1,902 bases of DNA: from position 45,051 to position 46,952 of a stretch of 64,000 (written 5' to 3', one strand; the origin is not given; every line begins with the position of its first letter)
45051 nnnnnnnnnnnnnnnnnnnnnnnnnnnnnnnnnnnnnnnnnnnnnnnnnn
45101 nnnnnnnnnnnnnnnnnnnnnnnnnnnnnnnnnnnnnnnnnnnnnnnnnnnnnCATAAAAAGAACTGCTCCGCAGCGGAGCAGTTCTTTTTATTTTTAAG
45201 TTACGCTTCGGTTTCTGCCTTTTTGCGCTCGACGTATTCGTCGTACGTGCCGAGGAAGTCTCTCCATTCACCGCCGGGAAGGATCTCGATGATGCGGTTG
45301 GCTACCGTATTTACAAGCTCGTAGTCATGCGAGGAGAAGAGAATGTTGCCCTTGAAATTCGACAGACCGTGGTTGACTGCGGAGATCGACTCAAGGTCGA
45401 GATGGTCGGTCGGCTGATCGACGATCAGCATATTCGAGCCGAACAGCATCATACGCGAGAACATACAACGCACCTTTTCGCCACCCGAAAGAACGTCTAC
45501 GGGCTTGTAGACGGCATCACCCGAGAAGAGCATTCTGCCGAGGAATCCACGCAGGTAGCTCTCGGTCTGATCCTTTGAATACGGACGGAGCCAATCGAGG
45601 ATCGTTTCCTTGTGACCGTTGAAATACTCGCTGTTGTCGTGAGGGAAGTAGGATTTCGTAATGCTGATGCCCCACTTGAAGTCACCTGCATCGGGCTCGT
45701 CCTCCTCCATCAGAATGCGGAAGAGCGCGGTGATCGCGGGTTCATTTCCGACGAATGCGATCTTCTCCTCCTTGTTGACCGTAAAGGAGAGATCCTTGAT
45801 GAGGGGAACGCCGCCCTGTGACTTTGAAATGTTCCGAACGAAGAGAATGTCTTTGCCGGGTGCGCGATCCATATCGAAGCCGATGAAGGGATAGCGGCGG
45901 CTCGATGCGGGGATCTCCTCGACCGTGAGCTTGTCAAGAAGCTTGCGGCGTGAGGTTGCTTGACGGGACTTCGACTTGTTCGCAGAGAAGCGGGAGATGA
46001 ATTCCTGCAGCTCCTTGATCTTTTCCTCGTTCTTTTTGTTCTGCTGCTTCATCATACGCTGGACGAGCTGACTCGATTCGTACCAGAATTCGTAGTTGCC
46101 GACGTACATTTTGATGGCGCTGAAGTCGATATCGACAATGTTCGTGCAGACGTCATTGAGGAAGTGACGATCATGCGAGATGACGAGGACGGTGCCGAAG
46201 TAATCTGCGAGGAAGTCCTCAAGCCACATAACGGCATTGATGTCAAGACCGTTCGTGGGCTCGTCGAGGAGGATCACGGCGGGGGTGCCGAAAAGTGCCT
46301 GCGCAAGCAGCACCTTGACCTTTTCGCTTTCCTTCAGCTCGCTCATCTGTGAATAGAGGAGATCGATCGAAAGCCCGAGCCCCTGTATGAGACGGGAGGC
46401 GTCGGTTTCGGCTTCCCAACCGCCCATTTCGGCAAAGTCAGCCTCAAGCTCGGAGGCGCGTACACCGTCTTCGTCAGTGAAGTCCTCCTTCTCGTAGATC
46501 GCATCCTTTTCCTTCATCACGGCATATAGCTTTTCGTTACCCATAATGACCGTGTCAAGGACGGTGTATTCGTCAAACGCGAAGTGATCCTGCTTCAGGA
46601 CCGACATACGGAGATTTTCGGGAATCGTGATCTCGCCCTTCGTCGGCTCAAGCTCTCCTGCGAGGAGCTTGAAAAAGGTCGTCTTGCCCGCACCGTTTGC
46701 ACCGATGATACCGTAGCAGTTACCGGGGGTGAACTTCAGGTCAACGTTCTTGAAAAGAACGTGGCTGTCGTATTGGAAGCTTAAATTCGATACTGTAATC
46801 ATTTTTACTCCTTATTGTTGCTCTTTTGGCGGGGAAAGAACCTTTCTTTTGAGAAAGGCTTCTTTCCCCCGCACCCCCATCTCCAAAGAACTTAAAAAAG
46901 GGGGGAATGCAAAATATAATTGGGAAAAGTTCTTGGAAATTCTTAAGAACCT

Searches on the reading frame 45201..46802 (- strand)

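Call 51: search_protein_families(library=pfam, proteins=[window:45201-46802:-], max_evalue=0.00001)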
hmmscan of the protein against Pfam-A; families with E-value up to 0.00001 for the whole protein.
window:45201-46802:- (533 aa): 3 families
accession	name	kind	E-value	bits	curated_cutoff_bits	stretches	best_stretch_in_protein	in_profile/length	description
PF00005.33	ABC_tran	-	8.7e-33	114.3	25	2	17-184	1-137/137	ABC transporter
PF12848.13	ABC_tran_Xtn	-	2e-21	76.3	25.9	1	223-302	1-78/85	ABC transporter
PF13304.12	AAA_21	-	7.6e-09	36.5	27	0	30-83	2-68/304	AAA domain, putative AbiEii toxin, Type IV TA system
